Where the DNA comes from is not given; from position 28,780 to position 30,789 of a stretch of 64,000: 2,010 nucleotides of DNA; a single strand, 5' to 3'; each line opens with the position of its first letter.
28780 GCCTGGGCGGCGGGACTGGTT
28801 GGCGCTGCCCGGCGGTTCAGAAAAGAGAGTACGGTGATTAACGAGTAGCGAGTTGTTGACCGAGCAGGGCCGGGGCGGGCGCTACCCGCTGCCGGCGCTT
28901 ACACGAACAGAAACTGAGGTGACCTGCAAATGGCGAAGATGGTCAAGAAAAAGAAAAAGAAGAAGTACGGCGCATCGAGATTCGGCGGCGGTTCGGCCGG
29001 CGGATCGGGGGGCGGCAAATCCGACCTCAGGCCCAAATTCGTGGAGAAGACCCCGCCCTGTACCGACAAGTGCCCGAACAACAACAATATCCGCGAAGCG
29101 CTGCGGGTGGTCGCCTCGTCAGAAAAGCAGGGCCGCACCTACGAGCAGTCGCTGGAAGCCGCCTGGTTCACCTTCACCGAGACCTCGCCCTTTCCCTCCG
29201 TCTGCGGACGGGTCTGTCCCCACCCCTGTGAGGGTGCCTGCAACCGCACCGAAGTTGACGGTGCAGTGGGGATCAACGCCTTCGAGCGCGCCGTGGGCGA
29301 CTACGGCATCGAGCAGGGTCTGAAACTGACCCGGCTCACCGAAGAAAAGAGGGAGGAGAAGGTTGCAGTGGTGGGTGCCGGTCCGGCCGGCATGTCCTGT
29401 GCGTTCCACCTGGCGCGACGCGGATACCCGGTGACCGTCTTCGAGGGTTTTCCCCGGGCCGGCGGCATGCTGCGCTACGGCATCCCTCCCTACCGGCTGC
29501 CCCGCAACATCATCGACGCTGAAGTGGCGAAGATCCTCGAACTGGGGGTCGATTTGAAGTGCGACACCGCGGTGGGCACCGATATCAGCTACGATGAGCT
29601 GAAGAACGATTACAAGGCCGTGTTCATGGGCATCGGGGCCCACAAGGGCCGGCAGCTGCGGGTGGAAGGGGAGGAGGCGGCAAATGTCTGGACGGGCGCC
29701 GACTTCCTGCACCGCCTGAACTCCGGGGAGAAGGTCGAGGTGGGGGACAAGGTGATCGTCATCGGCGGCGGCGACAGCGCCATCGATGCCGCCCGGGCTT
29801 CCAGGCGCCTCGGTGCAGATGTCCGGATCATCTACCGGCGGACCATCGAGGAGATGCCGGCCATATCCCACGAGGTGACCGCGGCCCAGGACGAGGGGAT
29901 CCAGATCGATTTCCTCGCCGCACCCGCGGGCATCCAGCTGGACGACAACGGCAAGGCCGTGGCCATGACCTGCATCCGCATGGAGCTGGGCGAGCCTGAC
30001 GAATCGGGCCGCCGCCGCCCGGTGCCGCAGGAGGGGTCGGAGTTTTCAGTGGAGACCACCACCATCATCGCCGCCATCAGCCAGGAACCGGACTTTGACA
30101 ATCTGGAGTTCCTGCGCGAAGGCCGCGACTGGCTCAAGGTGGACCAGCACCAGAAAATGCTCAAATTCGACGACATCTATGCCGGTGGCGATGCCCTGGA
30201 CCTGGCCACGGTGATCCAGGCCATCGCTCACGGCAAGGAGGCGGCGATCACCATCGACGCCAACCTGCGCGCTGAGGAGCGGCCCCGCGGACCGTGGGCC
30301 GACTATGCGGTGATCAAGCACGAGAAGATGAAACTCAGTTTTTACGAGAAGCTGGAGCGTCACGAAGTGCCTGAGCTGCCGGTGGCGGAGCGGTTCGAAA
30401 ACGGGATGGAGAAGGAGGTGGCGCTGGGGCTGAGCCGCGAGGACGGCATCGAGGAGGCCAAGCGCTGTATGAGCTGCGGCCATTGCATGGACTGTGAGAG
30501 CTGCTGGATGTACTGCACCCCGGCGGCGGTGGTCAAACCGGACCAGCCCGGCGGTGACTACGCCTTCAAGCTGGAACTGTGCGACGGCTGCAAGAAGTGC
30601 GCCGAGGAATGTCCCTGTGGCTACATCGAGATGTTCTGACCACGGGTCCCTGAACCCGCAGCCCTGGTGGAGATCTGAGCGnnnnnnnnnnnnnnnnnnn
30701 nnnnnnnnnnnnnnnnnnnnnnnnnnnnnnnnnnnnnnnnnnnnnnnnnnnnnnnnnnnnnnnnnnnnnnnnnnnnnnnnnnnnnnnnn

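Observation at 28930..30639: DsrL-like GltD-family oxidoreductase inside a reductive-type (DsrD-containing) dsr operon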

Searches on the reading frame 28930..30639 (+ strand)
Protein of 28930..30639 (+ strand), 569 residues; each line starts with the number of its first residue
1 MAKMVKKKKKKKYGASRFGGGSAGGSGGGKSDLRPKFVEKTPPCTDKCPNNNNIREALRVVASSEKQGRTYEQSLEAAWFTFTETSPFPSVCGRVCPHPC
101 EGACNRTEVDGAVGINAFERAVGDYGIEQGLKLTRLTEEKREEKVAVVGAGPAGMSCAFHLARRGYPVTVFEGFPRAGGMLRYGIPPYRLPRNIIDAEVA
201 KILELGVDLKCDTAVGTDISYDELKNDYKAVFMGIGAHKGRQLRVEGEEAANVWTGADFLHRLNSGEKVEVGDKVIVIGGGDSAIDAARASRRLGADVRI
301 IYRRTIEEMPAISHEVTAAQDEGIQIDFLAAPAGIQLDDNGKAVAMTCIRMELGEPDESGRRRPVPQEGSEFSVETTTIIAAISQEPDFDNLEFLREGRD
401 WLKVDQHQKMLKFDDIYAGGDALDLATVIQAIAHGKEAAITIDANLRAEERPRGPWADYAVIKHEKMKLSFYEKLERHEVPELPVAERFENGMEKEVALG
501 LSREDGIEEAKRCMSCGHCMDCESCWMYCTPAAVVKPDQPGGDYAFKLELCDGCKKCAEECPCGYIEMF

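Call 4: search_protein_families(library=pfam, proteins=[window:28930-30639:+], max_evalue=0.001)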
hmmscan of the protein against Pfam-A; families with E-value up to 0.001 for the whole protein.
window:28930-30639:+ (569 aa): 16 families
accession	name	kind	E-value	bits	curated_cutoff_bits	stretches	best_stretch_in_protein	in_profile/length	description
PF07992.20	Pyr_redox_2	-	3.8e-25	89.3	26.1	1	144-435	2-291/291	Pyridine nucleotide-disulphide oxidoreductase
PF14691.11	Fer4_20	-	1e-13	51.5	25.8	1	40-129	28-111/113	Dihydroprymidine dehydrogenase domain II, 4Fe-4S cluster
PF13738.12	Pyr_redox_3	-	1.1e-11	45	30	1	231-309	128-202/305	Pyridine nucleotide-disulphide oxidoreductase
PF00070.33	Pyr_redox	-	3.6e-11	43.8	22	1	274-343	1-74/82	Pyridine nucleotide-disulphide oxidoreductase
PF13450.12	NAD_binding_8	-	2.7e-09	37.6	21.9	1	147-181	1-35/68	NAD(P)-binding Rossmann-like domain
PF12831.13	FAD_oxidored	-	4.6e-09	36.5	27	1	145-182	2-39/416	FAD dependent oxidoreductase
PF01134.28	GIDA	-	7.7e-08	32.2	22.1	0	144-171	1-28/391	Glucose inhibited division protein A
PF01266.30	DAO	-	1.8e-07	31.5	27.9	1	144-185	1-50/353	FAD dependent oxidoreductase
PF03486.20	HI0933_like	-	4.4e-07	30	50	1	144-178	2-36/244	HI0933-like protein Rossmann domain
PF00890.30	FAD_binding_2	-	2e-06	27.7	20.4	1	145-180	2-37/414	FAD binding domain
PF01262.27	AlaDh_PNT_C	-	5.7e-06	26.3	23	0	256-304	5-60/214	Alanine dehydrogenase/PNT, C-terminal domain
PF01946.23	Thi4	-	3.3e-05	23.7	26.2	1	142-179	17-55/235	Thi4 family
PF00291.31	PALP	-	9.6e-05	22.3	35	0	133-171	46-84/295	Pyridoxal-phosphate dependent enzyme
PF01494.25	FAD_binding_3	-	0.00017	21.4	22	0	144-172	3-31/349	FAD binding domain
PF01593.30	Amino_oxidase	-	0.00023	21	19.8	1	153-179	2-28/443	Flavin containing amine oxidoreductase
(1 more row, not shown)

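Call 6: search_protein_families(library=ncbifam, proteins=[window:28930-30639:+], max_evalue=0.00001)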
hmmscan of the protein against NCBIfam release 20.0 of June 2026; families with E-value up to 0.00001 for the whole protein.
window:28930-30639:+ (569 aa): 37 families (the best 25 are shown)
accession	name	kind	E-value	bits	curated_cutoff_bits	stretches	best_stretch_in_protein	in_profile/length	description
NF009410.0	PRK12771.1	subfamily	4.2e-176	586.9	516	1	30-568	36-562/566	NAD(P)-binding protein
NF009454.0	PRK12814.1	equivalog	1.5e-120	403.6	916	1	43-527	103-582/657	putative NADPH-dependent glutamate synthase small subunit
NF009414.0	PRK12778.1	equivalog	4.3e-110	369.1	1103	1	40-448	335-751/752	bifunctional dihydroorotate dehydrogenase B NAD binding subunit/NADPH-dependent glutamate synthase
TIGR01316.1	gltA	equivalog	8.8e-98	328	471.75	1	40-445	34-448/449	NADPH-dependent glutamate synthase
TIGR01318.1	gltD_gamma_fam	subfamily_domain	7.1e-82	275.4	482.95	1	42-442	48-461/467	glutamate synthase, small subunit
NF010590.0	PRK13984.1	equivalog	1.5e-81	274.4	946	1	44-449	198-609/611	putative oxidoreductase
TIGR03315.1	Se_ygfK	equivalog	2e-81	273.8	835.3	1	43-562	446-934/1012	putative selenate reductase subunit YgfK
NF009413.0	PRK12775.1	equivalog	3.6e-75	253.5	1895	1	42-451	339-759/1006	putative trifunctional 2-polyprenylphenol hydroxylase/glutamate synthase subunit beta/ferritin domain-containing protein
NF009408.0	PRK12769.1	equivalog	8.9e-73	245.5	1003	1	44-447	236-652/659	formate-dependent uric acid utilization protein AegA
NF009451.0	PRK12809.1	equivalog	3.8e-69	233.6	1154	1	39-440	214-628/639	formate-dependent uric acid utilization protein YgfT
NF009415.0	PRK12779.1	equivalog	8.4e-66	222.5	1519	1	76-445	233-625/944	putative bifunctional glutamate synthase subunit beta/2-polyprenylphenol hydroxylase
NF009409.0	PRK12770.1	subfamily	5.2e-58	196.8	343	1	137-449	13-353/360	putative glutamate synthase subunit beta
TIGR01317.1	GOGAT_sm_gam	subfamily_domain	7.9e-57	193.2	447.7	1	71-446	72-478/485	glutamate synthase small subunit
NF045663.1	diclust_near_Sec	equivalog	7.2e-44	150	530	2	39-252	15-212/759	pyridine nucleotide-disulfide oxidoreductase/dicluster-binding protein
NF045599.1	bili_reduct_long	exception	7.5e-18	64.1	750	1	135-302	374-534/641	bilirubin reductase, long form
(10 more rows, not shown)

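Call 8: find_homologous_proteins(query=window:28930-30636:+, max_evalue=1e-10)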
Query window:28930-30636:+ (569 aa): 7995 proteins with E <= 1e-10 among 8000 candidates; the best 120 are listed.
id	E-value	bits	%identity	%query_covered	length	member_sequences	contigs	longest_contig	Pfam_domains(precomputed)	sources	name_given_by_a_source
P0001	0.0e+0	1318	100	100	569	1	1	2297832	PF01266.31,PF13450.13,PF14691.12,PF00890.31,PF07992.21,PF00070.34,PF13738.13,PF03486.21,PF01262.28,PF01134.29,PF12831.14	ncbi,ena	-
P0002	0.0e+0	1230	93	100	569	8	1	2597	PF13450.13,PF07992.21,PF00070.34,PF03486.21,PF01134.29,PF12831.14,PF01946.24,PF01266.31,PF14691.12,PF00890.31,PF13738.13,PF01262.28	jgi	jgi:NADPH-dependent glutamate synthase beta subunit-like oxidoreductase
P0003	0.0e+0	1206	91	100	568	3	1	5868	PF01946.24,PF01266.31,PF13450.13,PF14691.12,PF00890.31,PF07992.21,PF00070.34,PF13738.13,PF03486.21,PF01134.29,PF12831.14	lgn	-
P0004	0.0e+0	1179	89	100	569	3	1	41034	PF13450.13,PF07992.21,PF00070.34,PF03486.21,PF01134.29,PF12831.14,PF01946.24,PF01266.31,PF14691.12,PF00890.31,PF13738.13,PF01262.28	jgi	-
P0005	0.0e+0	1148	85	95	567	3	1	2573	PF13450.13,PF07992.21,PF00070.34,PF03486.21,PF01134.29,PF12831.14,PF01946.24,PF01266.31,PF14691.12,PF00890.31,PF13738.13,PF01262.28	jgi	jgi:NADPH-dependent glutamate synthase beta subunit-like oxidoreductase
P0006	0.0e+0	1010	77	98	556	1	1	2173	PF01946.24,PF01266.31,PF13450.13,PF14691.12,PF07992.21,PF00070.34,PF13738.13,PF03486.21,PF01134.29,PF12831.14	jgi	-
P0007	2.1e-232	791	62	96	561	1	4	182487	PF13450.13,PF07992.21,PF00070.34,PF03486.21,PF01134.29,PF01494.26,PF12831.14,PF01946.24,PF01266.31,PF14691.12,PF00890.31,PF00291.32,PF13738.13,PF01262.28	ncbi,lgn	-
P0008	8.1e-231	786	61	96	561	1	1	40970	PF13450.13,PF07992.21,PF00070.34,PF03486.21,PF01134.29,PF01494.26,PF12831.14,PF01946.24,PF01266.31,PF14691.12,PF00890.31,PF00291.32,PF13738.13,PF01262.28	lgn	-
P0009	1.2e-229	782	61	96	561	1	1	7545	PF13450.13,PF07992.21,PF00070.34,PF03486.21,PF01134.29,PF01494.26,PF12831.14,PF01946.24,PF01266.31,PF14691.12,PF00890.31,PF00291.32,PF13738.13,PF01262.28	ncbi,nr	ncbi:MAG: NAD(P)-binding protein [candidate division Zixibacteria bacterium]|nr:NAD(P)-binding prote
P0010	1.2e-229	782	60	95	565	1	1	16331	PF13450.13,PF07992.21,PF00070.34,PF03486.21,PF01134.29,PF12831.14,PF01946.24,PF01266.31,PF14691.12,PF00890.31,PF13738.13,PF01262.28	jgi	-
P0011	5.0e-229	780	62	95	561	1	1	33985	PF13450.13,PF07992.21,PF00070.34,PF03486.21,PF01134.29,PF12831.14,PF01946.24,PF01266.31,PF14691.12,PF00890.31,PF00291.32,PF13738.13,PF01262.28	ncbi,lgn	ncbi:MAG: NAD(P)-binding protein [Candidatus Zixiibacteriota bacterium]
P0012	3.9e-228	777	60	95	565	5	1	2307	PF01946.24,PF01266.31,PF01593.31,PF13450.13,PF14691.12,PF07992.21,PF00070.34,PF13738.13,PF03486.21,PF01134.29,PF12831.14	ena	-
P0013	5.4e-228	776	60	94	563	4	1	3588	PF13450.13,PF07992.21,PF00070.34,PF03486.21,PF01134.29,PF12831.14,PF01946.24,PF01266.31,PF14691.12,PF00890.31,PF00291.32,PF13738.13,PF01262.28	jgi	-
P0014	6.0e-228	776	60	96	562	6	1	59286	PF13450.13,PF07992.21,PF00070.34,PF03486.21,PF01134.29,PF12831.14,PF01266.31,PF14691.12,PF00890.31,PF00291.32,PF13738.13,PF01262.28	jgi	-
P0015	5.0e-227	773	60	97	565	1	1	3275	PF13450.13,PF07992.21,PF00070.34,PF03486.21,PF01134.29,PF12831.14,PF01946.24,PF01266.31,PF01593.31,PF14691.12,PF13738.13,PF01262.28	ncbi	ncbi:MAG: NAD(P)-binding protein [bacterium]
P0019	5.5e-226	770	59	97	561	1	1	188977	PF13450.13,PF07992.21,PF00070.34,PF03486.21,PF01134.29,PF12831.14,PF01946.24,PF01266.31,PF01593.31,PF14691.12,PF00890.31,PF13738.13,PF01262.28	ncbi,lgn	-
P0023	6.4e-224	763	59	95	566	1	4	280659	PF13450.13,PF07992.21,PF00070.34,PF03486.21,PF01134.29,PF12831.14,PF01946.24,PF01266.31,PF14691.12,PF00890.31,PF13738.13,PF01262.28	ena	-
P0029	1.3e-222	758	60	95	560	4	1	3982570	PF13450.13,PF07992.21,PF00070.34,PF03486.21,PF01134.29,PF12831.14,PF01946.24,PF01266.31,PF01593.31,PF14691.12,PF00890.31,PF13738.13,PF01262.28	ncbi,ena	-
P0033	1.3e-221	755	59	95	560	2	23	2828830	PF14697.12,PF13450.13,PF07992.21,PF00070.34,PF03486.21,PF01134.29,PF12831.14,PF01946.24,PF01266.31,PF01593.31,PF14691.12,PF13738.13,PF01262.28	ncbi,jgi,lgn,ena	jgi:NADPH-dependent glutamate synthase beta subunit-like oxidoreductase/Pyruvate/2-oxoacid:ferredoxi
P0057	7.1e-219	746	59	96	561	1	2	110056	PF01266.31,PF13450.13,PF14691.12,PF07992.21,PF00070.34,PF13738.13,PF01262.28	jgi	jgi:dissimilatory sulfite reductase flavoprotein subunit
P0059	1.3e-218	745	58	96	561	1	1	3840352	PF01266.31,PF13450.13,PF14691.12,PF00890.31,PF07992.21,PF00070.34,PF13738.13,PF12831.14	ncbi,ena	-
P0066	5.5e-218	743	58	98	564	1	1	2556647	PF01266.31,PF13450.13,PF14691.12,PF00890.31,PF07992.21,PF00070.34,PF13738.13,PF03486.21,PF01262.28,PF01134.29,PF12831.14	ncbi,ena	-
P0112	1.1e-215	736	58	96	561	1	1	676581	PF13450.13,PF07992.21,PF00070.34,PF03486.21,PF01134.29,PF01494.26,PF12831.14,PF01946.24,PF01266.31,PF14691.12,PF00890.31,PF13738.13,PF01262.28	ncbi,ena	-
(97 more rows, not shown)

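Call 9: search_solved_structures(query=window:28930-30636:+, max_evalue=0.00001, show_alignments=2)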
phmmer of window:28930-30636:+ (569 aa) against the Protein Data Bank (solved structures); distinct sequences matched with E-value up to 0.00001: 26.
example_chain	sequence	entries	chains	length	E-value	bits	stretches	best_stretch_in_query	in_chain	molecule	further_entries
9bov_A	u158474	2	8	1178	1.8e-106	360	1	42-529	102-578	Molybdopterin oxidoreductase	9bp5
9n5u_A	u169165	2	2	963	4.4e-101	342.3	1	42-449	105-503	NfnA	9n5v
8oh5_C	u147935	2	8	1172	3.3e-91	309.7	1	41-527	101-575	Formate dehydrogenase-O, major subunit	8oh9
5jca_L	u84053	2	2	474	1.9e-80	274.1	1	42-446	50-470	NADH-dependent Ferredoxin:NADP Oxidoreductase (NfnI) subunit alpha | NADH-dependent Ferredoxin:NADP Oxidoreductase subunit alpha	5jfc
4ylf_B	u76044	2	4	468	1.9e-77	264.3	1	74-452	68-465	Dihydropyrimidine dehydrogenase subunit A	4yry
5vj7_A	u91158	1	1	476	1.5e-70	241.5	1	42-443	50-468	Oxidoreductase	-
2vdc_G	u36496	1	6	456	1.7e-62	214.9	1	42-449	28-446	GLUTAMATE SYNTHASE [NADPH] SMALL CHAIN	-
6s6s_G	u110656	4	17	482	3.6e-62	213.8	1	42-449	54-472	Glutamate synthase [NADPH] small chain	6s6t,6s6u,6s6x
7mfm_I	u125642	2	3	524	2.5e-44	154.9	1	68-456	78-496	Glutamate synthase (NADPH) small chain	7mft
1gt8_A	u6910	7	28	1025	7.3e-34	120.3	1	42-448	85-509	DIHYDROPYRIMIDINE DEHYDROGENASE | Dihydropyrimidine dehydrogenase [NADP(+)]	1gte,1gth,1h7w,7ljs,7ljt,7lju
1h7x_A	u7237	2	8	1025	7.3e-34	120.3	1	42-448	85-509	DIHYDROPYRIMIDINE DEHYDROGENASE | Dihydropyrimidine dehydrogenase [NADP(+)]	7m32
7m31_A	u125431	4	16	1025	7.3e-34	120.3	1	42-448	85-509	Dihydropyrimidine dehydrogenase [NADP(+)]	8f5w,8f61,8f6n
6qkg_A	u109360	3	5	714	8.5e-12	47.5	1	140-301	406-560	NCR A | NCR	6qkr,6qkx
5uth_A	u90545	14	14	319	6.6e-11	44.6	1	143-445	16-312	Thioredoxin reductase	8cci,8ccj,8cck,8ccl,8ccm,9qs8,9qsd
1cjc_A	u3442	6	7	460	3e-09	39.1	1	141-290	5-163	PROTEIN (ADRENODOXIN REDUCTASE) | ADRENODOXIN REDUCTASE | NADPH:ADRENODOXIN OXIDOREDUCTASE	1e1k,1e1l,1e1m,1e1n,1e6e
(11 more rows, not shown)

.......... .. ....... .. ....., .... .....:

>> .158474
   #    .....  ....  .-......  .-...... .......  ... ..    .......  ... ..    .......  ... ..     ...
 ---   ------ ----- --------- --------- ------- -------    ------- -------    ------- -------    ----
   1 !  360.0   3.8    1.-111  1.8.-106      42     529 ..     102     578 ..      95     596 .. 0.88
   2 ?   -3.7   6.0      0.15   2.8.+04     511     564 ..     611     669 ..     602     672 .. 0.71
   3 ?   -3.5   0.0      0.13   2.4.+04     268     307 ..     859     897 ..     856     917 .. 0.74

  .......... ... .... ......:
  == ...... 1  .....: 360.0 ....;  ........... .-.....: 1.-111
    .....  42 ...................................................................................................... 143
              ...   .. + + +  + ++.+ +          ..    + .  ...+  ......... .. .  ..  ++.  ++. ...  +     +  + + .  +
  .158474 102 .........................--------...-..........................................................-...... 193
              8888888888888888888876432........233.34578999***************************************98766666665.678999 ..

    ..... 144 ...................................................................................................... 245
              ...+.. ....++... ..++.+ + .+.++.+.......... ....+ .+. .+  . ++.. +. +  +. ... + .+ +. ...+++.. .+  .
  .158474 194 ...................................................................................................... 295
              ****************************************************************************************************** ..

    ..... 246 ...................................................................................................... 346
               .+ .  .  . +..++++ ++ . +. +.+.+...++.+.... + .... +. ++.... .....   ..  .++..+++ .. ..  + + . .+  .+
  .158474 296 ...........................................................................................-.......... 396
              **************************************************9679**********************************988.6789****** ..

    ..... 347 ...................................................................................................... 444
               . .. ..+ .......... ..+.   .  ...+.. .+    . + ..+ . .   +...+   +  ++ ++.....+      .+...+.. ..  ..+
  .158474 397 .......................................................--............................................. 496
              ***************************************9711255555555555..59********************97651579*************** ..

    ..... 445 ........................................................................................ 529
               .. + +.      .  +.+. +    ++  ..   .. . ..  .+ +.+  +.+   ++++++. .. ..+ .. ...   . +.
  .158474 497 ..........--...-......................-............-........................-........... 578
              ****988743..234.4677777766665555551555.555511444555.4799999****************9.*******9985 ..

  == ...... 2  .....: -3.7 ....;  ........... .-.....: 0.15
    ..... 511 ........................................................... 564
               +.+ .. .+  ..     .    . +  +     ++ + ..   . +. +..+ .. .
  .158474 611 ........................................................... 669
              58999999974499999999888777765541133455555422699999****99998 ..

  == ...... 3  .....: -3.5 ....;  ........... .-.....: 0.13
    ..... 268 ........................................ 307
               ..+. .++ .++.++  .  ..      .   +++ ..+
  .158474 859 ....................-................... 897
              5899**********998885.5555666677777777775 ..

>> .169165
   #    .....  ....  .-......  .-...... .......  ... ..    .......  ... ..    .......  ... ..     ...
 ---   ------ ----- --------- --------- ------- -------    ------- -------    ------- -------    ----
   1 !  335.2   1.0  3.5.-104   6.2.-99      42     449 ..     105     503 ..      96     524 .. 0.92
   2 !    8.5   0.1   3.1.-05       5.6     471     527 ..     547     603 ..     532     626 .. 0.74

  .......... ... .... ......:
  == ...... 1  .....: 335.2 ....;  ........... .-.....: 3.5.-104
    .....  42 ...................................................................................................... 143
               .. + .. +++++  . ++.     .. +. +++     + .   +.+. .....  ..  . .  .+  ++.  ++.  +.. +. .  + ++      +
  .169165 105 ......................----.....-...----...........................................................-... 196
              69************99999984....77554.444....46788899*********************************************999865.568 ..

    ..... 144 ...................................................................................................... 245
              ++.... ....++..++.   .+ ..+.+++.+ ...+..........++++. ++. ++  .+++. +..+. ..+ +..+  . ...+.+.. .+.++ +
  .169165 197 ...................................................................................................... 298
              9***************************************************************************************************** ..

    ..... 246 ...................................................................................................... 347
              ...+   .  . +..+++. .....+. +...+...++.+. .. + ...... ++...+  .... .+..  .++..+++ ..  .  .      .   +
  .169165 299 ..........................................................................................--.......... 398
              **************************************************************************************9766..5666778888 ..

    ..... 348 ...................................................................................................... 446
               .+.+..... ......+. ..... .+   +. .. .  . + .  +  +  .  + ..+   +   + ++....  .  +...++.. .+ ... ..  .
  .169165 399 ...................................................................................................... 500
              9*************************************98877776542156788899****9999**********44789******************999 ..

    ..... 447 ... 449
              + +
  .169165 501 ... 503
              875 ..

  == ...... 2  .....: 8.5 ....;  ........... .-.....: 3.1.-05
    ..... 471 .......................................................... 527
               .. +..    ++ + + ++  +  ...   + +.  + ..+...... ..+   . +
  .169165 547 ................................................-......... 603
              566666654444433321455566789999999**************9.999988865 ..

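Call 11: find_encoding_contigs(protein=P0001, flank=2000, max_places=3)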
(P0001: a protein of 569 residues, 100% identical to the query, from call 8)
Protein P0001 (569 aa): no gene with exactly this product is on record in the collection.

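Call 16: find_encoding_contigs(protein=P0004, flank=8000, max_places=1)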
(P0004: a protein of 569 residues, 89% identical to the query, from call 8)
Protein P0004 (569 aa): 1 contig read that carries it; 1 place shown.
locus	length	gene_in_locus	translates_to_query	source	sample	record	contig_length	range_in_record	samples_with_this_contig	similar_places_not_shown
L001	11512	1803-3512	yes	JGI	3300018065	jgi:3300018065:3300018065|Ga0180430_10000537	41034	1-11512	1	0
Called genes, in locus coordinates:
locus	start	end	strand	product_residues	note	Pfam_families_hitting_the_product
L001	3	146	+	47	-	?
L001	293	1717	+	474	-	PF01656:CbiA, PF13500:AAA_26, PF01174:SNO (weak), PF07685:GATase_3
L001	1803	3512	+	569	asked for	PF14691:Fer4_20, PF01262:AlaDh_PNT_C (faint), PF01946:Thi4 (faint), PF07992:Pyr_redox_2, PF01266:DAO (weak), PF13450:NAD_binding_8 (weak), PF13738:Pyr_redox_3 (weak), PF00070:Pyr_redox (weak), +4 more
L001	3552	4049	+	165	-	PF00571:CBS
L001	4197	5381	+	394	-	PF14306:PUA_2, PF01747:ATP-sulfurylase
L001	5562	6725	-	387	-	PF02684:LpxB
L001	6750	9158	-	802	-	PF03739:LptF_LptG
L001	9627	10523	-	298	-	PF02195:ParB_N, PF17762:HTH_ParB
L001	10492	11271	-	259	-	PF00142:Fer4_NifH (weak), PF01656:CbiA, PF02374:ArsA_ATPase (weak), PF06564:CBP_BcsQ, PF09140:MipZ, PF10609:ParA, PF13614:AAA_31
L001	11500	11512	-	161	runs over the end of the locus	PF02577:BFN_dom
